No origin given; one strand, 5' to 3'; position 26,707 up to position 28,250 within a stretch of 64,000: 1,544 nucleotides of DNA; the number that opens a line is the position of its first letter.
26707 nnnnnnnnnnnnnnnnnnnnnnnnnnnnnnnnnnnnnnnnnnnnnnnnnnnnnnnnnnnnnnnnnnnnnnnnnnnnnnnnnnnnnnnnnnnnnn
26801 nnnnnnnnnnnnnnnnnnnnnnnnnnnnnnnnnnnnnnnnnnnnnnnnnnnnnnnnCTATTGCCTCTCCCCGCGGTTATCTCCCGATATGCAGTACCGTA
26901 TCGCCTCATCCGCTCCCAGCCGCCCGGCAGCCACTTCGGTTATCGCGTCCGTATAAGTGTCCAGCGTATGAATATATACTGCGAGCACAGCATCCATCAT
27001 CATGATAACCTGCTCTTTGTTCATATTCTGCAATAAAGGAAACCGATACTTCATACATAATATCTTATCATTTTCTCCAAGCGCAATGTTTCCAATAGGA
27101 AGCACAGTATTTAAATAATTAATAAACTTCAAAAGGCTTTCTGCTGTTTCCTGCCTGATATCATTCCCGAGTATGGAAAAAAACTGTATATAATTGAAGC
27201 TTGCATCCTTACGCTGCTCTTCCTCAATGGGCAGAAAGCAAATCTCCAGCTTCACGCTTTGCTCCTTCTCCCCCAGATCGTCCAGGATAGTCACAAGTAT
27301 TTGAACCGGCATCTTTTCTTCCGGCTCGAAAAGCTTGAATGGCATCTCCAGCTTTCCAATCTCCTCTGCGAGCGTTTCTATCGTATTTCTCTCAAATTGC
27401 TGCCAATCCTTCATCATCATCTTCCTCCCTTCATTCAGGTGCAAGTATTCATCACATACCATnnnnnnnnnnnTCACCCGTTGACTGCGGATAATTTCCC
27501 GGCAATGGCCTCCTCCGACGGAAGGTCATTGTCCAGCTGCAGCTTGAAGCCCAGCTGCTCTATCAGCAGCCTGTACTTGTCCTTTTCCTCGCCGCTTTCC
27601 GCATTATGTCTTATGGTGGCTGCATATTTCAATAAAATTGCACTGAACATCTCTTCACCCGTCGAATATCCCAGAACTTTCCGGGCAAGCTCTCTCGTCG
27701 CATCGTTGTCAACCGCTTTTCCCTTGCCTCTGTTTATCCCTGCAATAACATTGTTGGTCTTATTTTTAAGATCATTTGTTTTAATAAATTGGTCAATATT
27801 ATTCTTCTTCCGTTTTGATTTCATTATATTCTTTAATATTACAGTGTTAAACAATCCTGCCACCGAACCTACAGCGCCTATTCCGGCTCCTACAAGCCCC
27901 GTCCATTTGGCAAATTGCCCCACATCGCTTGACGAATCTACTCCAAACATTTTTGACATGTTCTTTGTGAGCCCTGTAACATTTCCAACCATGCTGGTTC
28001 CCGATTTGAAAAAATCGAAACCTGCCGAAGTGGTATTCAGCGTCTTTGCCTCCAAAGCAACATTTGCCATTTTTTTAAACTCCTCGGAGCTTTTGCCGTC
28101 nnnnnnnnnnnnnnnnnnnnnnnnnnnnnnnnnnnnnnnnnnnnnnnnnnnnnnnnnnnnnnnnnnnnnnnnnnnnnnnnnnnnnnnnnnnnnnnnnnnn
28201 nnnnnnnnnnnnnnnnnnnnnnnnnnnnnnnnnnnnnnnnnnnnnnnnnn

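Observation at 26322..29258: Candidate payload with giant acidic disordered N-terminus and glycine-zipper segment, followed by two tandem chaperone-like paralogues, directly downstream of the loading ATPase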

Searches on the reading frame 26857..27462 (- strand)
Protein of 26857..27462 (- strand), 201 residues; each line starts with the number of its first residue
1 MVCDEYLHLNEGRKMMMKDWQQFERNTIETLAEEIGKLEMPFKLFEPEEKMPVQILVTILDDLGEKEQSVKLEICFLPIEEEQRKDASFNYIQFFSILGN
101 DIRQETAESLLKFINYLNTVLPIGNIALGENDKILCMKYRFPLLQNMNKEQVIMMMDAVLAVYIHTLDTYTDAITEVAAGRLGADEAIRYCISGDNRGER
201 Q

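Call 5: search_protein_families(library=pfam, proteins=[window:26857-27462:-], max_evalue=0.1)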
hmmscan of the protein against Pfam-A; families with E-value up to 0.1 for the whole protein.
window:26857-27462:- (201 aa): 1 family
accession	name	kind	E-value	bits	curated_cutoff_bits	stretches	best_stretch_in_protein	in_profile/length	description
PF10722.14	YbjN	-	0.057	14.1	22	1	103-161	58-115/126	Putative bacterial sensory transduction regulator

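Call 6: search_protein_families(library=ncbifam, proteins=[window:26857-27462:-], max_evalue=0.1)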
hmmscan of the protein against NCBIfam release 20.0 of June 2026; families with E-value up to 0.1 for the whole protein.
window:26857-27462:- (201 aa): 0 families

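Call 11: search_solved_structures(query=window:26857-27420:-, max_evalue=10)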
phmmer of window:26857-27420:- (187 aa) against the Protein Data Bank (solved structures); distinct sequences matched with E-value up to 10: 0.

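Call 18: find_homologous_proteins(query=A1, max_evalue=0.01)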
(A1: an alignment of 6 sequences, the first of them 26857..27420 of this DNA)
Query A1 (6 sequences) (187 aa, profile of the alignment): 6 proteins with E <= 0.01 among 8000 candidates.
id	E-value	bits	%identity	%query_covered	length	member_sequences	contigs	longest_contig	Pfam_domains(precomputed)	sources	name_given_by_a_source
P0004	1.1e-79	284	100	99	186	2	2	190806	-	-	-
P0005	3.4e-79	283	61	98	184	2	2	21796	-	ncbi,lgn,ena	-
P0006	1.7e-77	277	28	93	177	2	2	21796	-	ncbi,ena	-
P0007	1.9e-77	277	28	90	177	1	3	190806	-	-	-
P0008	5.0e-75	269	25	93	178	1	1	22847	-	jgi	-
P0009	5.1e-41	158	24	71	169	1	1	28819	-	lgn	-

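Call 19: find_encoding_contigs(protein=P0009, flank=10000, max_places=4)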
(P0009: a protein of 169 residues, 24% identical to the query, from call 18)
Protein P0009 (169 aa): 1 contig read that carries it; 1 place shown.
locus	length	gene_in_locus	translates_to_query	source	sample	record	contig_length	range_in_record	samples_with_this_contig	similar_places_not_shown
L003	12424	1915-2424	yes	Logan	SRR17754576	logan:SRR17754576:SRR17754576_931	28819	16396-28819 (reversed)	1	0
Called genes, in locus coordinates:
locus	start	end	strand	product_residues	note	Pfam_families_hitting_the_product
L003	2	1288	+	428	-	?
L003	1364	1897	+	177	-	-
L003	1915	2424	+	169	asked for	-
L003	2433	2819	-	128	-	PF14107:DUF4280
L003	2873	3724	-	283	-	-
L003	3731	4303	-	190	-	PF14065:Pvc16_N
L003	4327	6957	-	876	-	PF07833:Cu_amine_oxidN1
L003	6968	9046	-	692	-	-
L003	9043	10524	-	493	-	PF02493:MORN (faint)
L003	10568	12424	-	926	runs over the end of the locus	PF00672:HAMP (weak)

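Call 26: search_protein_families(library=pfam, alignment_id=A1, max_evalue=10)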
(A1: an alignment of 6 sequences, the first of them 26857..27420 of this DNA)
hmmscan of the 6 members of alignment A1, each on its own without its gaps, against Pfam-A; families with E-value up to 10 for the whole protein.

A. member 1, window:26857-27420:- (187 aa): 2 families
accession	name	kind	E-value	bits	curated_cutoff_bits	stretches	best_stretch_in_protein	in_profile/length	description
PF10722.14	YbjN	-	0.052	14.2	22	1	88-147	57-115/126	Putative bacterial sensory transduction regulator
PF10493.15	Rod_C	-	0.086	11.7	24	1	79-163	22-103/551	Rough deal protein C-terminal region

B. families by the number of members that match (of 6 scanned): 5 families
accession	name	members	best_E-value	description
PF10722.14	YbjN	3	5.9e-05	Putative bacterial sensory transduction regulator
PF22550.1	CesT_Tir_1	1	0.063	CesT_Tir_1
PF10493.15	Rod_C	1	0.086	Rough deal protein C-terminal region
PF20800.2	Xp10_P7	1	0.1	Xanthomonas phage Xp10 Transcription regulator P7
PF05520.16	Citrus_P18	1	0.25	Citrus tristeza virus P18 protein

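Call 27: search_solved_structures(query=A1, max_evalue=10)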
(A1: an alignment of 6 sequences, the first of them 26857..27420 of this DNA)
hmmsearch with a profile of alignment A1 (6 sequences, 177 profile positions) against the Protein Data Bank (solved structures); distinct sequences matched with E-value up to 10: 3.
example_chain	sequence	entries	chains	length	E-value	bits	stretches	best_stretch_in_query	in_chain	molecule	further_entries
2k6x_A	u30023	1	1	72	0.47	13.4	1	6-35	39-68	RNA polymerase sigma factor rpoD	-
6jdl_A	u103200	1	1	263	0.66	12.9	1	10-117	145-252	Nitrogen assimilation regulatory protein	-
4qam_B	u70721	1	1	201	1.1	12.1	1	36-84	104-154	X-linked retinitis pigmentosa GTPase regulator-interacting protein 1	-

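Call 38: predict_structure(alignment_id=A5)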
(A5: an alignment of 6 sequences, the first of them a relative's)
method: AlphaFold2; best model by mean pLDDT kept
length: 186 residues; sequences in the alignment: 6
mean_pLDDT: 86.9   pTM: 0.83
mean pLDDT of the five models: 86.9, 86.4, 86.0, 85.7, 73.6
residues with pLDDT >= 90: 98; 70-90: 75; 50-70: 6; < 50: 7
segments of 3 or more residues with pLDDT < 50: 183-186
pLDDT, mean of each block of 10 residues (from residue 1): 78 93 92 87 90 90 84 91 88 91 93 85 93 90 94 91 90 74 40
secondary structure, 60 per line:
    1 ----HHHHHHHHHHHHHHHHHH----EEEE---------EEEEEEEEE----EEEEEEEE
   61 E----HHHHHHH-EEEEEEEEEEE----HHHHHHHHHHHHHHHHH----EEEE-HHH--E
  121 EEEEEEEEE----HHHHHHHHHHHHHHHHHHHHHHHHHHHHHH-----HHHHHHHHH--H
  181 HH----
elements in order: H5-22 E27-30 E40-48 E53-61 H66-72 E74-84 H89-105 E110-113 E120-129 H134-163 H169-177
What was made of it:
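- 26857..27420 (-): Chaperone-like paralogue A, 187 aa, acidic (pI 4.55). AF2 pLDDT 86.9, pTM 0.83 (call 38).
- On YbjN / class I T3SS-chaperone-like fold superfamily (small proteins): The AF2 model of paralogue A has pLDDT 86.9 and pTM 0.83, with element order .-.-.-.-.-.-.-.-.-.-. (call 38).
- Closest known: Class I type III secretion chaperones. Different: Larger (177-187 aa against about 130-150), with two extra C-terminal helices (call 38).
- High-confidence alpha-beta-beta-beta-alpha-beta-beta-alpha-type model (call 38).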

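Call 40: fold_search(model_id=the predicted structure, library=pdb)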
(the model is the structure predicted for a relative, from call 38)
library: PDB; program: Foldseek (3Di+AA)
matches with E <= 10: 947; with E <= 0.001: 4
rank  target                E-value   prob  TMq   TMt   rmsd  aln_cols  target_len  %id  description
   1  8q8o_B                1.1e-04  1.00  0.49  0.61   4.8       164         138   22  PA14_16140 protein: the regulator of an operon involved in the biofilm formation in PA14 P. aeruginosa (released 2024-02-28)
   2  4h5b_A                1.1e-04  1.00  0.51  0.61   3.8       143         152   10  Crystal Structure of DR_1245 from Deinococcus radiodurans (released 2013-01-30)
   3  4h5b_B                2.0e-04  1.00  0.52  0.63   3.7       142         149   10  Crystal Structure of DR_1245 from Deinococcus radiodurans (released 2013-01-30)
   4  8q8o_A                2.8e-04  1.00  0.49  0.62   4.8       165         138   22  PA14_16140 protein: the regulator of an operon involved in the biofilm formation in PA14 P. aeruginosa (released 2024-02-28)
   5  6vu7_A                2.4e-03  0.99  0.41  0.50   5.1       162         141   10  Crystal structure of YbjN, a putative transcription regulator from E. coli (released 2020-03-11)
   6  3kxy_B                2.7e-03  1.00  0.44  0.57   4.7       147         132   11  Crystal Structure of the ExsC-ExsE Complex (released 2010-06-30)
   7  3kxy_A                2.7e-03  0.99  0.37  0.48   8.2       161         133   11  Crystal Structure of the ExsC-ExsE Complex (released 2010-06-30)
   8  6vu7_D                3.8e-03  0.99  0.42  0.53   5.1       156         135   11  Crystal structure of YbjN, a putative transcription regulator from E. coli (released 2020-03-11)
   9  3kxy_D                4.6e-03  1.00  0.47  0.62   4.4       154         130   12  Crystal Structure of the ExsC-ExsE Complex (released 2010-06-30)
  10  2plg_A                6.3e-03  1.00  0.51  0.61   3.9       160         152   13  Crystal structure of T110839 protein from Synechococcus elongatus (released 2007-05-01)
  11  6vu7_C                6.3e-03  0.97  0.41  0.49   6.2       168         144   11  Crystal structure of YbjN, a putative transcription regulator from E. coli (released 2020-03-11)
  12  6vu7_B                6.7e-03  0.97  0.41  0.49   5.4       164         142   12  Crystal structure of YbjN, a putative transcription regulator from E. coli (released 2020-03-11)
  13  3kxy_J                8.1e-03  0.98  0.38  0.51   7.1       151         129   13  Crystal Structure of the ExsC-ExsE Complex (released 2010-06-30)
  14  3kxy_H                8.6e-03  0.99  0.43  0.56   4.8       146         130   11  Crystal Structure of the ExsC-ExsE Complex (released 2010-06-30)
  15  3kxy_F                9.2e-03  0.98  0.41  0.55   7.1       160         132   11  Crystal Structure of the ExsC-ExsE Complex (released 2010-06-30)
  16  9ux0_B                1.5e-02  0.99  0.47  0.63   4.9       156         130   13  Crystal structure of the virulence effector VepA in complex with its secretion chaperone VecA (released 2025-06-25)
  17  1jyo_A                1.7e-02  0.99  0.49  0.65   4.5       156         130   11  Structure of the Salmonella Virulence Effector SptP in Complex with its Secretion Chaperone SicP (released 2001-11-07)
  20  5fr7_B                2.7e-02  0.85  0.37  0.44   5.4       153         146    7  Erwinia amylovora AmyR amylovoran repressor, a member of the YbjN protein family (released 2017-01-18)
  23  5fr7_A                2.9e-02  0.91  0.41  0.49   5.3       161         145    8  Erwinia amylovora AmyR amylovoran repressor, a member of the YbjN protein family (released 2017-01-18)
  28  5wez_A                4.0e-02  0.90  0.41  0.55   4.8       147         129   11  Structure of the Tir-CesT effector-chaperone complex (released 2018-07-11)
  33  1k6z_B                4.8e-02  0.72  0.32  0.45   7.4       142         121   15  Crystal Structure of the Yersinia Secretion Chaperone SycE (released 2001-10-31)
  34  9ux0_C                5.1e-02  0.75  0.37  0.48   7.9       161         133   15  Crystal structure of the virulence effector VepA in complex with its secretion chaperone VecA (released 2025-06-25)
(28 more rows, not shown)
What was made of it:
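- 26857..27420 (-): Foldseek hits to YbjN-family proteins and class I T3SS chaperones (call 40).
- On YbjN / class I T3SS-chaperone-like fold superfamily (small proteins): The top Foldseek PDB hits are 8q8o, 4h5b, 6vu7, 3kxy, 1jyo, 9ux0, 5wez and 1k6z (call 40). At 177-187 aa they are larger than the 117-152-aa structures matched (call 40).
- It matches DR_1245, PA14_16140, YbjN and AmyR, and the T3SS chaperones ExsC, SicP, VecA, CesT, SycE and SycH (E 1e-4 to 1e-1, TM 0.5-0.65 on the target) (call 40). Members of the YbjN family are also described as regulators (names of 8q8o, 5fr7 and 6vu7 in call 40).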

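Call 70: find_homologous_proteins(query=A7, max_evalue=0.01)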
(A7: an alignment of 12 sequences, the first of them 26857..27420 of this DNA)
Query A7 (12 sequences) (187 aa, profile of the alignment): 6 proteins with E <= 0.01 among 2125 candidates.
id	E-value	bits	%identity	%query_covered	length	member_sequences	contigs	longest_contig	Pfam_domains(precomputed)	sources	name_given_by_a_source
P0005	8.5e-68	245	61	98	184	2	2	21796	-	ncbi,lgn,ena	-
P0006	1.1e-67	245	28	93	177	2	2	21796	-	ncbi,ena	-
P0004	2.9e-67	244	100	99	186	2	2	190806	-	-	-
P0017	1.8e-63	231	27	76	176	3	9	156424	-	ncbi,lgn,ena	-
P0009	1.4e-56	209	24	71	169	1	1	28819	-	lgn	-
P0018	6.9e-48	180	25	78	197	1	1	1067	-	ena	-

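Call 71: find_encoding_contigs(protein=P0017, flank=10000, max_places=4)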
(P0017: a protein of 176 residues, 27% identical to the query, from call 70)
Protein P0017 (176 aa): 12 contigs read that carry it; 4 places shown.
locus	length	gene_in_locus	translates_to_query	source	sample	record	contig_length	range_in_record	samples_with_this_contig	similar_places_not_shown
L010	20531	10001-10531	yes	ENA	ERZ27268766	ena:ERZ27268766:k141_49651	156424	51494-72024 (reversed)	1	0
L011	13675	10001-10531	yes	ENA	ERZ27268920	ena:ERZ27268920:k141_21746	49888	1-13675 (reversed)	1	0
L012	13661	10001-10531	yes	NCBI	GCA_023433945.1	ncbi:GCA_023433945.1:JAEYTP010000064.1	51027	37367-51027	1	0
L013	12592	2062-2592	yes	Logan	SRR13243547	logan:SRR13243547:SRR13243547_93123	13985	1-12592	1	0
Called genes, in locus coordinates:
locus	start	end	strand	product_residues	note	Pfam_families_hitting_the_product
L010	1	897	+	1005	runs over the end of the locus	-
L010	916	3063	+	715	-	-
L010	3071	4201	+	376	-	PF09684:Tail_P2_I (weak)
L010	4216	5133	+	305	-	-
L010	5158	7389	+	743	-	PF20720:nSTAND3 (faint), PF22977:WHD, PF00004:AAA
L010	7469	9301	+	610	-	-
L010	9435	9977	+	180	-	-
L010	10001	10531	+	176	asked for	-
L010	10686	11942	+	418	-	PF01757:Acyl_transf_3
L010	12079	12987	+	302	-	PF02129:Peptidase_S15, PF00561:Abhydrolase_1, PF12146:Hydrolase_4, PF12697:Abhydrolase_6 (weak), PF00326:Peptidase_S9 (weak)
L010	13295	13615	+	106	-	-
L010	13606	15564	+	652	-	PF01496:V_ATPase_I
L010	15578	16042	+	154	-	PF00137:ATP-synt_C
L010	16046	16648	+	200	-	PF01991:vATP-synt_E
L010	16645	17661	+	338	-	PF01992:vATP-synt_AC39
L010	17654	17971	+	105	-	PF01990:ATP-synt_F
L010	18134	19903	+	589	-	PF02874:ATP-synt_ab_N, PF16886:ATP-synt_ab_Xtn, PF00006:ATP-synt_ab, PF22919:ATP-synt_VA_C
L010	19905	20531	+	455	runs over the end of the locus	PF02874:ATP-synt_ab_N, PF00006:ATP-synt_ab, PF22919:ATP-synt_VA_C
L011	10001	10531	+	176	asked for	-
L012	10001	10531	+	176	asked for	-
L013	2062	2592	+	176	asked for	-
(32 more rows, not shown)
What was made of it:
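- In L010-13 the trio stays attached to the ATPase even though the downstream neighbourhood is different (call 71).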

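Call 72: search_protein_families(library=phrogs, proteins=[window:26857-27420:-], max_evalue=0.01)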
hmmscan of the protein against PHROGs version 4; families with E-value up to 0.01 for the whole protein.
window:26857-27420:- (187 aa): 0 families

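Call 86: search_protein_families(library=pfam, proteins=[L003:1364-1897:+, L003:1915-2424:+], max_evalue=0.1)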
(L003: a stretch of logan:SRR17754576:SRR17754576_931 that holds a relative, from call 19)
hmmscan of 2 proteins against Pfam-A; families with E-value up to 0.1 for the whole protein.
L003:1364-1897:+ (177 aa): 1 family
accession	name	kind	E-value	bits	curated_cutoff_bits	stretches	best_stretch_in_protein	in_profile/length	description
PF10722.14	YbjN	-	0.0049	17.5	22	1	75-140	47-111/126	Putative bacterial sensory transduction regulator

L003:1915-2424:+ (169 aa): 2 families
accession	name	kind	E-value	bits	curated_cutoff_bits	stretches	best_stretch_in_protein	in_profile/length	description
PF22550.1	CesT_Tir_1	-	0.0015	18.9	27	1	84-141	64-119/131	CesT_Tir_1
PF10722.14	YbjN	-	0.0049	17.5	22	1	66-149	45-123/126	Putative bacterial sensory transduction regulator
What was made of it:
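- Closest known: Class I type III secretion chaperones. Different: Sequence similarity is marginal: the window proteins fall below the Pfam cut-offs (calls 5, 86).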

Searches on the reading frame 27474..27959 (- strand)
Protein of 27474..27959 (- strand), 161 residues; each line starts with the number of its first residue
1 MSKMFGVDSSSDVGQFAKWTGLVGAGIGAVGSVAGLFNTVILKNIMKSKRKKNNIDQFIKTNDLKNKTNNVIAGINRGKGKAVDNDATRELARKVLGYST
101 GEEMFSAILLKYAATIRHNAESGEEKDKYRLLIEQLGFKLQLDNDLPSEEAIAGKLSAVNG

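Call 83: search_solved_structures(query=A8, max_evalue=10)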
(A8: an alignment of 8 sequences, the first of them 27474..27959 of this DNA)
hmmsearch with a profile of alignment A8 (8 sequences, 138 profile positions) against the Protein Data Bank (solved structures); distinct sequences matched with E-value up to 10: 4.
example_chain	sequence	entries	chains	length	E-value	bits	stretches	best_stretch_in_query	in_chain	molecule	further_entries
5gm6_I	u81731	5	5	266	0.59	13.6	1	87-125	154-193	Pre-mRNA-splicing factor PRP11 | PRP11 isoform 1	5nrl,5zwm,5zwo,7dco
6g90_U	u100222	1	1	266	0.63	13.5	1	87-125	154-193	Pre-mRNA-splicing factor PRP11,Pre-mRNA-splicing factor PRP11,Pre-mRNA-splicing factor PRP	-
7oqb_U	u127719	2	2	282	0.7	13.3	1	87-125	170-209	Pre-mRNA-splicing factor PRP11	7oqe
4dgw_C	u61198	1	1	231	0.91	13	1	87-125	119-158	Pre-mRNA-splicing factor PRP11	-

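Call 91: find_related_loci(query=A9, collection=metagenome_contigs, flank=8000)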
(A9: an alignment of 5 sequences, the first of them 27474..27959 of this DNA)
Query A9 (161 aa) in metagenome_contigs; peptide patterns used: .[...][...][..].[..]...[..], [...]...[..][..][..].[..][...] (x = any residue, [..] = any of these).
311 stretches matched a pattern, but none encodes a relative of the query by tblastn (E <= 1e-3).

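Call 92: find_related_loci(query=A9, collection=viral_contigs, flank=8000)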
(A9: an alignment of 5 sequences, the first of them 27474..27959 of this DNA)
Query A9 (161 aa) in viral_contigs; peptide patterns used: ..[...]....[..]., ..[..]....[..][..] (x = any residue, [..] = any of these).
94 stretches matched a pattern, but none encodes a relative of the query by tblastn (E <= 1e-3).
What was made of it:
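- Tried and rejected: Scans of metagenome and viral contigs with the tail alignment found no relatives (calls 91, 92).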

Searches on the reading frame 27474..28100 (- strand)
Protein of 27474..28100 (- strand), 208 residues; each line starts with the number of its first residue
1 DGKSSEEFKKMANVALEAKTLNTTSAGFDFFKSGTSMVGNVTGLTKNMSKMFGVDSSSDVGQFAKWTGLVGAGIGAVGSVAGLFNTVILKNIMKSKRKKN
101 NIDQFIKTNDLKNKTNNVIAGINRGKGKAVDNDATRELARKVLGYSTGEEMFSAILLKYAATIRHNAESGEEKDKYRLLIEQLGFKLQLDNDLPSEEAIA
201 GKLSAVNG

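Call 74: search_dna_similar(query=window:27474-28100:-, collection=phages, mode=protein, max_evalue=1, max_rows=20)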
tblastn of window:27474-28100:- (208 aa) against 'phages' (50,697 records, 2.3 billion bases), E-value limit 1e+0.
No match.
